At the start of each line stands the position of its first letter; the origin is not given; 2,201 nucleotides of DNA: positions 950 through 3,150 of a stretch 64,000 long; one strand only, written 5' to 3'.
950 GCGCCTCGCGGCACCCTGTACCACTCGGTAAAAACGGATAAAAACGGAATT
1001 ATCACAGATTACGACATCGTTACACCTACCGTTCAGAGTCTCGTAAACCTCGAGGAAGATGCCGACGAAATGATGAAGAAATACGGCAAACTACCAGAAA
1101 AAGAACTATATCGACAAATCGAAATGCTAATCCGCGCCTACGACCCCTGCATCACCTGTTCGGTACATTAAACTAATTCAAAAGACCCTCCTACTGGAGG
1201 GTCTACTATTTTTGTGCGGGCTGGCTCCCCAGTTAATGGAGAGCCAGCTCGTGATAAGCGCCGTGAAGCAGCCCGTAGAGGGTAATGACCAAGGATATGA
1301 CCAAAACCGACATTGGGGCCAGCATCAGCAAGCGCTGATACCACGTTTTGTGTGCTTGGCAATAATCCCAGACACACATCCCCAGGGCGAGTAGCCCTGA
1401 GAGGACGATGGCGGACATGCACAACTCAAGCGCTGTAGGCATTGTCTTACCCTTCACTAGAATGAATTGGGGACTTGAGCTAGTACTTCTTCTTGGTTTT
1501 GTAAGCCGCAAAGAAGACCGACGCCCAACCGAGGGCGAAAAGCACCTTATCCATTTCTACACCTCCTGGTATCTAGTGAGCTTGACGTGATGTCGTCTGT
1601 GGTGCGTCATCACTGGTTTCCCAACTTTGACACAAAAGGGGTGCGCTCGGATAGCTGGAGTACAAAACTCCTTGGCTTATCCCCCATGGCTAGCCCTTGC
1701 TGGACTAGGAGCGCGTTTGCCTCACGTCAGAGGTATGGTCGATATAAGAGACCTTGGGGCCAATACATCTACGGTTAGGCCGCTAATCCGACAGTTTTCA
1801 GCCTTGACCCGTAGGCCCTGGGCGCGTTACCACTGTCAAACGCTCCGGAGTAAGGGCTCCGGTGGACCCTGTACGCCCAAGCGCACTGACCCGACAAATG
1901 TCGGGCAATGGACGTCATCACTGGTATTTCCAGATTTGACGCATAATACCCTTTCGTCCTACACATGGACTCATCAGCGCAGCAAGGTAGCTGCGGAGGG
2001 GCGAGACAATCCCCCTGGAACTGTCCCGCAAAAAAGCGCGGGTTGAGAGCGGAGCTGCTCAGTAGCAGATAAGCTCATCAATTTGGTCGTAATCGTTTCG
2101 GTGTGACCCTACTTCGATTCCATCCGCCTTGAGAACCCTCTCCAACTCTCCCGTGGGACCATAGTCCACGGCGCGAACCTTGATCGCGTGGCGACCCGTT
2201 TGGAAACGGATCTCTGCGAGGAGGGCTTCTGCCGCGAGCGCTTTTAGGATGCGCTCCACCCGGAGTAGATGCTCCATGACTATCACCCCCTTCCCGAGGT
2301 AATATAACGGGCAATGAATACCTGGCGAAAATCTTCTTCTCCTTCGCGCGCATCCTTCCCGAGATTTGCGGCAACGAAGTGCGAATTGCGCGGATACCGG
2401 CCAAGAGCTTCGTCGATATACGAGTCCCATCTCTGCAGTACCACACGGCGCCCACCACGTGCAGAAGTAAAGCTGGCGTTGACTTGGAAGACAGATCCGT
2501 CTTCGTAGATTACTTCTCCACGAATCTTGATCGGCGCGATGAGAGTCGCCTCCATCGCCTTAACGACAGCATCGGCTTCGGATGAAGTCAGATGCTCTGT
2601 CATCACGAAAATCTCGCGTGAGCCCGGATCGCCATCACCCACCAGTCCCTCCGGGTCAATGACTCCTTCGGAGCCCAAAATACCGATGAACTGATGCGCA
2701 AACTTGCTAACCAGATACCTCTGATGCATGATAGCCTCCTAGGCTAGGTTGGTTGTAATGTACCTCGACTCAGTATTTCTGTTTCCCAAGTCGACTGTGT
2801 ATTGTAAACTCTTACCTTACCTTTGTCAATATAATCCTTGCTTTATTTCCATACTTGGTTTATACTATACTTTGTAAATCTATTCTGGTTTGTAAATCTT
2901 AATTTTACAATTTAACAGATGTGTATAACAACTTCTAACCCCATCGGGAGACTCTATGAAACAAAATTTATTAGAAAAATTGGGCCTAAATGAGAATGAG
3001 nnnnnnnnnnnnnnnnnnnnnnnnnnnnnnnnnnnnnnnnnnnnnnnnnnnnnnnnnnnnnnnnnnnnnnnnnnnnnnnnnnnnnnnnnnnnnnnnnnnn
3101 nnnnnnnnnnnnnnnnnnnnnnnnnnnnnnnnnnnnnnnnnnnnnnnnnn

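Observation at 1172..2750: GC-rich (~55-58%) insert with a tightly coupled 2-gene cassette of unknown function and ~850 nt without convincing ORFs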

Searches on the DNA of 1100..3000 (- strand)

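Call 6: search_rna_families(source=window, start=1100, end=3000, threshold=evalue, max_evalue=10, show_alignments=3)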
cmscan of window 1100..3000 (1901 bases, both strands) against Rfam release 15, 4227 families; matches with E-value up to 10: 3.
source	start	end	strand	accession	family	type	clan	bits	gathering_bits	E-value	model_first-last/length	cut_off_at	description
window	1947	2003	-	RF00008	Hammerhead_3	Gene; ribozyme;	CL00010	30.1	48.5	0.00063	1-54/54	no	Hammerhead ribozyme (type III)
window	1177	1272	-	RF01859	Phe_leader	Cis-reg; leader;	-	18.4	55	6.4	1-125/125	no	Phenylalanine leader peptide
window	1976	2003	+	RF03804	mir-4989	Gene; miRNA;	-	16.5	49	4.9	27-54/80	no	mir-4989 microRNA precursor family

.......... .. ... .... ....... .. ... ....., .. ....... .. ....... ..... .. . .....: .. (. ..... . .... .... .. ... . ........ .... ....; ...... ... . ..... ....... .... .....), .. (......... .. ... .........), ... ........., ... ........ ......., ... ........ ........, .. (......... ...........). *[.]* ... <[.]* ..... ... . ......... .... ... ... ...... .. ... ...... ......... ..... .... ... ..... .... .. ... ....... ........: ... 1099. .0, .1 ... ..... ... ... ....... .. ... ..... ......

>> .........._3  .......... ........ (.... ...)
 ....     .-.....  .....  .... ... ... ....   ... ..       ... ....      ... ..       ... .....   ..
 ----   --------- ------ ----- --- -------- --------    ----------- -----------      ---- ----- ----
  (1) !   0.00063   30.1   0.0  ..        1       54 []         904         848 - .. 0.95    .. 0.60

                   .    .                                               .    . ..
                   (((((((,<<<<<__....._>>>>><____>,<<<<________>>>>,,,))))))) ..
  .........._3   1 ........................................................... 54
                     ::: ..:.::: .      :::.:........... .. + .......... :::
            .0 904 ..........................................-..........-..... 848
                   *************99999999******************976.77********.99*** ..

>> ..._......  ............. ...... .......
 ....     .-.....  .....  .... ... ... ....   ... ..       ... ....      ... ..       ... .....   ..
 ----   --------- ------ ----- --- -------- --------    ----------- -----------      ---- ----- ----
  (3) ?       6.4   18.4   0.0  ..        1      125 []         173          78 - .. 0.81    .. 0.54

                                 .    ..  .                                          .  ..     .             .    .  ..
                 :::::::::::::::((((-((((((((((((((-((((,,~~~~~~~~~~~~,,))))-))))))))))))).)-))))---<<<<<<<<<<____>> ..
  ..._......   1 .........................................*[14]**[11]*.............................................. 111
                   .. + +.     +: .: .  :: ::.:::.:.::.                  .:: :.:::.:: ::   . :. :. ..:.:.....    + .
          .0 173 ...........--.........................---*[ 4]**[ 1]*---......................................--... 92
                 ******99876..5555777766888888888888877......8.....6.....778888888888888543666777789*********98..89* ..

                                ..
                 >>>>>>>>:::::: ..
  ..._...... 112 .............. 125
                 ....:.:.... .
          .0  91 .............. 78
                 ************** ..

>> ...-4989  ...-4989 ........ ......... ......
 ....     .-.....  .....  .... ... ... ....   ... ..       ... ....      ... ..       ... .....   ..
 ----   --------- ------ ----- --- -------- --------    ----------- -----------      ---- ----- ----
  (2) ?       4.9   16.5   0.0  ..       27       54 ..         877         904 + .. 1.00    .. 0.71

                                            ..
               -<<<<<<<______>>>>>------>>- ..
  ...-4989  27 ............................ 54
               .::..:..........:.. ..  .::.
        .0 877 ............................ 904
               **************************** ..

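Call 18: search_rna_families(sources=[L001, L002], threshold=evalue, max_evalue=1, show_alignments=3)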
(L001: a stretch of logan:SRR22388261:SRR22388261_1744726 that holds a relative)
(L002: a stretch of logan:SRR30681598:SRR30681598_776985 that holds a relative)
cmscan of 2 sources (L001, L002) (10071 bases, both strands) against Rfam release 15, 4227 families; matches with E-value up to 1: 1.
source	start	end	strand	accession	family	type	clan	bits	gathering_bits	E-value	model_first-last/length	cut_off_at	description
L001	7446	7503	-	RF03991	mir-9209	Gene; miRNA;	-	22.7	90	0.52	1-72/72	no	mir-9209 microRNA precursor family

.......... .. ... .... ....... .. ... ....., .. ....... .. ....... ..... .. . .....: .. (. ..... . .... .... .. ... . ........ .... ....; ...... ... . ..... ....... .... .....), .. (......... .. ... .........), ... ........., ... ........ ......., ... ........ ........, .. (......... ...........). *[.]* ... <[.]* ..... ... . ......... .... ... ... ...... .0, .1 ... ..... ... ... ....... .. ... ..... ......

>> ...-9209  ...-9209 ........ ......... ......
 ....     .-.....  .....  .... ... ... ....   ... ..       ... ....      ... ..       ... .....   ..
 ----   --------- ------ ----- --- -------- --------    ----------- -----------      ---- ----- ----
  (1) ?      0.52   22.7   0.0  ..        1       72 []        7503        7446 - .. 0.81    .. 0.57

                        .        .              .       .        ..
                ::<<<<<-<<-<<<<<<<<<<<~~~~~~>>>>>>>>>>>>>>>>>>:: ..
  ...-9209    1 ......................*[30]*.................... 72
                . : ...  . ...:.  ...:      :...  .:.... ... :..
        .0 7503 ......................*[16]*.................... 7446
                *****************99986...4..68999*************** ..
